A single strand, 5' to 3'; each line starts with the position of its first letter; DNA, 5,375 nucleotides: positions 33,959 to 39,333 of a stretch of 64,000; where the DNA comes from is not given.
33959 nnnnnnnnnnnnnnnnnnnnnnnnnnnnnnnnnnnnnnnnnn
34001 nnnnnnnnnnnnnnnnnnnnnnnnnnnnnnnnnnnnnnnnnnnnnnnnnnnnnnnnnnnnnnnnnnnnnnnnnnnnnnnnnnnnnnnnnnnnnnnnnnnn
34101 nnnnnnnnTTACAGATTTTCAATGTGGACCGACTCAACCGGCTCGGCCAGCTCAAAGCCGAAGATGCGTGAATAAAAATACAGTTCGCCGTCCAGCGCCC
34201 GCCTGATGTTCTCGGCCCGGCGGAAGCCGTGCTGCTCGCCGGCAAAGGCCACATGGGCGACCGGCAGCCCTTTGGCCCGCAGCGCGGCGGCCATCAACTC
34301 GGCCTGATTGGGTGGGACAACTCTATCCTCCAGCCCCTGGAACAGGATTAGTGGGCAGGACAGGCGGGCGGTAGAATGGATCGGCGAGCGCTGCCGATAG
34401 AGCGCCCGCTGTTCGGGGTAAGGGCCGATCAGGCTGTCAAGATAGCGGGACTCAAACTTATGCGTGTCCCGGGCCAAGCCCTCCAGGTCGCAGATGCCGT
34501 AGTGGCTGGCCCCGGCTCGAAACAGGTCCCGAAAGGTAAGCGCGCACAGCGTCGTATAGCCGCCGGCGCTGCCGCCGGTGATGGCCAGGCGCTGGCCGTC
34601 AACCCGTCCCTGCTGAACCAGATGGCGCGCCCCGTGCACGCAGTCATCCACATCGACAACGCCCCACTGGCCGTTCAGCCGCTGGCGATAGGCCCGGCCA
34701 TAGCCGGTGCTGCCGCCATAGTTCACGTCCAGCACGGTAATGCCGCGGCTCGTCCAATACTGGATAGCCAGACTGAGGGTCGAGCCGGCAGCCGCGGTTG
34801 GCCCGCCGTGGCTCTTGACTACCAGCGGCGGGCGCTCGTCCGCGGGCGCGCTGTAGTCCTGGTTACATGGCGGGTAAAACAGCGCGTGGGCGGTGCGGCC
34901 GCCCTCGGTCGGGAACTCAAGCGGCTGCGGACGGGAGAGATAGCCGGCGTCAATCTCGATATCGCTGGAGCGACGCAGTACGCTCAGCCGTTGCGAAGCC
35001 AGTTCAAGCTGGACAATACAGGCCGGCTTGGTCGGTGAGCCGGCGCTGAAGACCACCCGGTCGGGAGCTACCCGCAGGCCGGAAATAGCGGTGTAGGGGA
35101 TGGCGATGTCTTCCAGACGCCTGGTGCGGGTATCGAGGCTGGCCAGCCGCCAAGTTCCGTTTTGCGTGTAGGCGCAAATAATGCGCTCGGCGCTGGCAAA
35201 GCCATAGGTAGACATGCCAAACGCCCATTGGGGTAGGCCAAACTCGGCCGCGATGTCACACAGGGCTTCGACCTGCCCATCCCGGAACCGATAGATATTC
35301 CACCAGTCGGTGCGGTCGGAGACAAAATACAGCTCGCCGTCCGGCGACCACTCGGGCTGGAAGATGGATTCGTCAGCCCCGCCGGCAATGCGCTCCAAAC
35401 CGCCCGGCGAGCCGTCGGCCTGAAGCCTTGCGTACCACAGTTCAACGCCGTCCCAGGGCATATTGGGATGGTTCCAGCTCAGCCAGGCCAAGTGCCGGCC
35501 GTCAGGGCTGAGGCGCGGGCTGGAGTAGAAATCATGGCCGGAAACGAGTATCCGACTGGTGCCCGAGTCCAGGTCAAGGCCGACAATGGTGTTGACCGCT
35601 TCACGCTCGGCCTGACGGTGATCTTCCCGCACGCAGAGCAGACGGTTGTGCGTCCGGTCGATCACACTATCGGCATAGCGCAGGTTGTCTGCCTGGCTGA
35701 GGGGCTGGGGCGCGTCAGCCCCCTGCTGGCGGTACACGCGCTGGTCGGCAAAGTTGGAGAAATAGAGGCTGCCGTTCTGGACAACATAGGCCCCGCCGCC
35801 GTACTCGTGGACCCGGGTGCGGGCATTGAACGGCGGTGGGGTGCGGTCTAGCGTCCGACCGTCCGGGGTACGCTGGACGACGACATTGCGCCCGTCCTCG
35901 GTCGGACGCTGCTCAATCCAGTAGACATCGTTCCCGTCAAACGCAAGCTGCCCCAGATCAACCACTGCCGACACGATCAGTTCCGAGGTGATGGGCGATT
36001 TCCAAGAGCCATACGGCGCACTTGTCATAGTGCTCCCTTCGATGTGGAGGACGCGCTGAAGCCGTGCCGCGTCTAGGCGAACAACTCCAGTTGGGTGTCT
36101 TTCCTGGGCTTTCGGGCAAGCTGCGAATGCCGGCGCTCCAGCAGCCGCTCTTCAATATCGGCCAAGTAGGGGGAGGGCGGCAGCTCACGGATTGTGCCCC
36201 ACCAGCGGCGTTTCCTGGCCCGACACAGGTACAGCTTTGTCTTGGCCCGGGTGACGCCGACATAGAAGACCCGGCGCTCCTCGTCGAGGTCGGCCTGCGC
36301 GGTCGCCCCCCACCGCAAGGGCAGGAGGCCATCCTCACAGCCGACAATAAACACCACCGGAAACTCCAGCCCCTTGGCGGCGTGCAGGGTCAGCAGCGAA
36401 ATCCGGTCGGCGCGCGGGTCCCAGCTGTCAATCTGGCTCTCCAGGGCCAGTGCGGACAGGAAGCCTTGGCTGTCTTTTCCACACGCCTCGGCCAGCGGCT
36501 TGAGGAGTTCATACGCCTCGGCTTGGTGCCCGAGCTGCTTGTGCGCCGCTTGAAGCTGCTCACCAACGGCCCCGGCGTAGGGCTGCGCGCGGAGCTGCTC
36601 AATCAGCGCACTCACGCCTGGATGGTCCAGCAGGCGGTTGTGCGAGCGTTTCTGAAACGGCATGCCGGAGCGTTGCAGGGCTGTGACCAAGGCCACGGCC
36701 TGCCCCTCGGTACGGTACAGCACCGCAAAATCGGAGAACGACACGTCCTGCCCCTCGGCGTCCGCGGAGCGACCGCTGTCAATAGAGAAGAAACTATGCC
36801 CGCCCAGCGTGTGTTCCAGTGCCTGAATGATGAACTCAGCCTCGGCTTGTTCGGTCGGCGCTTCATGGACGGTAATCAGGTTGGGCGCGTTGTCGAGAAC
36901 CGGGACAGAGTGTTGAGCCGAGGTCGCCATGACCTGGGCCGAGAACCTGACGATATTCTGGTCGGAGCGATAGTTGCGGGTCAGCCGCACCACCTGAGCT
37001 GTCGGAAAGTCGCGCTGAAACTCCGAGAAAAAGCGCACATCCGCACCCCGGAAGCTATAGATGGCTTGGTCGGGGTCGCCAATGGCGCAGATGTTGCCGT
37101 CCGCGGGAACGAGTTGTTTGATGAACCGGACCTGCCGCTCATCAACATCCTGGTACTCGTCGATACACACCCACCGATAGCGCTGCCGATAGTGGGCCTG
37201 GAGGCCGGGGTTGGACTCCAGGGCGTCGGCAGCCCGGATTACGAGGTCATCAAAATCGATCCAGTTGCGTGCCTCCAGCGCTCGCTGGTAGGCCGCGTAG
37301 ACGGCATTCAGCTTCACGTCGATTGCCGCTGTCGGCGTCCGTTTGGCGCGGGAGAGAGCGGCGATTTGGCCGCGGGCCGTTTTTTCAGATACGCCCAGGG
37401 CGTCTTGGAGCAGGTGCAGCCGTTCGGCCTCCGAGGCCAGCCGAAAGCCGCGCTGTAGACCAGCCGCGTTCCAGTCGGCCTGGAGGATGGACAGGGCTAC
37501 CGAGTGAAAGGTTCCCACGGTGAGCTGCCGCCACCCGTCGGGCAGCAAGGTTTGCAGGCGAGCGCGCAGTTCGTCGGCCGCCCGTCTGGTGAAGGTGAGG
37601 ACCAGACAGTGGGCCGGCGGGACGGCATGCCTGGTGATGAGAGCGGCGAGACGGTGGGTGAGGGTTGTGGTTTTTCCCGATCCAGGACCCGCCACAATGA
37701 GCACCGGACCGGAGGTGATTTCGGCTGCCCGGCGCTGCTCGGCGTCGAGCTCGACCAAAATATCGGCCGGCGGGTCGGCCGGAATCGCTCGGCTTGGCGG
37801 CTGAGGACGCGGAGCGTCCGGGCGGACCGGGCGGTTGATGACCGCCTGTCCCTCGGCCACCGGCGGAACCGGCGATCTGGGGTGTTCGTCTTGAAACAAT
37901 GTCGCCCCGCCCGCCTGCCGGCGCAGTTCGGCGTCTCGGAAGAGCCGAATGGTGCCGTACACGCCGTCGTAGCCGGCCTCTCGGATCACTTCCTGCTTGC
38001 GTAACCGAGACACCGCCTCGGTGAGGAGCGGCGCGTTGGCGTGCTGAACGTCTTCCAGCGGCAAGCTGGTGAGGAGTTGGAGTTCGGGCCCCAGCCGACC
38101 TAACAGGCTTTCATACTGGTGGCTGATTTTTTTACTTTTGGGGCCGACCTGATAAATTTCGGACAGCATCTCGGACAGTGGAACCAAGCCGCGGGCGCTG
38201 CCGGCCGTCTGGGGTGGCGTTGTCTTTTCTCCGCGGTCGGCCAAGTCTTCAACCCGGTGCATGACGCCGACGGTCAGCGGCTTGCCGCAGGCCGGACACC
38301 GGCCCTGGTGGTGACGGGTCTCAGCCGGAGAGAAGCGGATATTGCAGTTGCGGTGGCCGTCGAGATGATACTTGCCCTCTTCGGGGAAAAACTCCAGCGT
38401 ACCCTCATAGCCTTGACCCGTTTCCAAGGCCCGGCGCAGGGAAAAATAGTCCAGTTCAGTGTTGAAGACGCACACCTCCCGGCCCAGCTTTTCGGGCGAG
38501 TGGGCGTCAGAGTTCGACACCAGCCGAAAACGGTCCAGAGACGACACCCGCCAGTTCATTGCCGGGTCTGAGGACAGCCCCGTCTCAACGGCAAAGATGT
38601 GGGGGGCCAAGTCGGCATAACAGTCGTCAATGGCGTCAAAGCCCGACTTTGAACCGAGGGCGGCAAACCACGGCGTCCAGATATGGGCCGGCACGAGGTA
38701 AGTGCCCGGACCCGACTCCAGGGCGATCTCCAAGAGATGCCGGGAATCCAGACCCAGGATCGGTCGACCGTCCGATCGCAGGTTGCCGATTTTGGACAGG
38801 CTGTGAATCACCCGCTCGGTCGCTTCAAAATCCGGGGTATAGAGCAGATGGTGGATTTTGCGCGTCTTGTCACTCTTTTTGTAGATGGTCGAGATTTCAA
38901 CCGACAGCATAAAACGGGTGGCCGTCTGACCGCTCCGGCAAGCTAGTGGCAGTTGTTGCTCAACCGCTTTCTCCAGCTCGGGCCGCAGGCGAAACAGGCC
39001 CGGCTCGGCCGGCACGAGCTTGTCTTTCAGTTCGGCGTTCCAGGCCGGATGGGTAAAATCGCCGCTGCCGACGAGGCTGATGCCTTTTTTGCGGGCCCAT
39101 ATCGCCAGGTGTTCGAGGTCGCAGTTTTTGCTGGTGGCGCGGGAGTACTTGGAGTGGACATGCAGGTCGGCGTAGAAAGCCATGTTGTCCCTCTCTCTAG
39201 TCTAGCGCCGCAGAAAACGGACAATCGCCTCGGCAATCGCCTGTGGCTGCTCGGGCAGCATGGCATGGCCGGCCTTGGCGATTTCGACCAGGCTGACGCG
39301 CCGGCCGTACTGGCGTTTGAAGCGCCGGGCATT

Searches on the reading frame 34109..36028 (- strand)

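Call 48: search_protein_families(library=pfam, proteins=[window:34109-36028:-], max_evalue=0.00001)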
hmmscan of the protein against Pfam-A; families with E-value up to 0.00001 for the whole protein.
window:34109-36028:- (639 aa): 3 families
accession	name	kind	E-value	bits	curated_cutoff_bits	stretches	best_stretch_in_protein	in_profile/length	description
PF00326.27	Peptidase_S9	-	5.2e-50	170.3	22.6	1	418-624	3-211/213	Prolyl oligopeptidase family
PF20434.5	BD-FAE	-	3.9e-08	33.5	26.8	1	471-583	81-215/215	BD-FAE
PF01738.24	DLH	-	3.6e-07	30.4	21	1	468-607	86-193/217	Dienelactone hydrolase family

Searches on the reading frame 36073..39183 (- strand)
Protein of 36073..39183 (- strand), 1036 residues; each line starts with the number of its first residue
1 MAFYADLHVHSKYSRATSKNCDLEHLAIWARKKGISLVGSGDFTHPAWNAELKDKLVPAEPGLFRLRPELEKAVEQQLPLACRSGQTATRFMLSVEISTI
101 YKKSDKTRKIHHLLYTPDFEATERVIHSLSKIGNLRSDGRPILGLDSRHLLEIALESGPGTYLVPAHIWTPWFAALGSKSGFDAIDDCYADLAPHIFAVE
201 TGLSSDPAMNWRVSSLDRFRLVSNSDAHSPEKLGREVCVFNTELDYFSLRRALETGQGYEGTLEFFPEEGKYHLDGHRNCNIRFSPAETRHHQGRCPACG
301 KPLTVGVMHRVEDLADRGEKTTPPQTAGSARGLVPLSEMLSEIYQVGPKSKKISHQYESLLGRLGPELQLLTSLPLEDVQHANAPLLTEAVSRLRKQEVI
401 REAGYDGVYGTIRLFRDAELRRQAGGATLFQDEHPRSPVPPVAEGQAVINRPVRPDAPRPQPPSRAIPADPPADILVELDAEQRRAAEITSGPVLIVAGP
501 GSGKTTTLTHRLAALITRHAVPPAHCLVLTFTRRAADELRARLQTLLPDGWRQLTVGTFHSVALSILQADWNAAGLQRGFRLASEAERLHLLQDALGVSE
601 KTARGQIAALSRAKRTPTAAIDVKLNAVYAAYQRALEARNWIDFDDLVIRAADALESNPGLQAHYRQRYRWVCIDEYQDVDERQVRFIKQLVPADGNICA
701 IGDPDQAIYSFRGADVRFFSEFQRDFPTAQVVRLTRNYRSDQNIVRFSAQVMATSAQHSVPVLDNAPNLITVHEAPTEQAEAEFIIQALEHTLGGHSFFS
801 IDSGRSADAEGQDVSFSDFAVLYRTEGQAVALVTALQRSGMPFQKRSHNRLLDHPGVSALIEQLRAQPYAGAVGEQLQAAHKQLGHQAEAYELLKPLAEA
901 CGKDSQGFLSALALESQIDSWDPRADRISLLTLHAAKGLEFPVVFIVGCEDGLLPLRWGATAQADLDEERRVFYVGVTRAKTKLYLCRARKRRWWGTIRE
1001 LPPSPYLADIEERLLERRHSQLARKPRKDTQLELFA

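Call 48: search_protein_families(library=pfam, proteins=[window:36073-39183:-], max_evalue=0.00001)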
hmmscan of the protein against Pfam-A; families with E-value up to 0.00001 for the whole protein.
window:36073-39183:- (1036 aa): 6 families
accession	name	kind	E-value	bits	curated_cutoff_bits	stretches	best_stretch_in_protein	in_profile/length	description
PF00580.27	UvrD-helicase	-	2.7e-67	227.8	23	1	479-727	1-271/271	UvrD/REP helicase N-terminal domain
PF13361.12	UvrD_C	-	3.9e-36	125.6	25.6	2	907-988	266-347/350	UvrD-like helicase C-terminal domain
PF13245.12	AAA_19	-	1.4e-24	87.2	25.1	1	483-712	1-134/134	AAA domain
PF13538.12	UvrD_C_2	-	4.2e-11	43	27.4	1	930-987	4-52/52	UvrD-like helicase C-terminal domain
PF13604.12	AAA_30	-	5.6e-09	36.4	27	0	479-543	2-66/191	AAA domain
PF01443.25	Viral_helicase1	-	9.9e-08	32.5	21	0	928-987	177-227/228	Viral superfamily 1 RNA helicase core domain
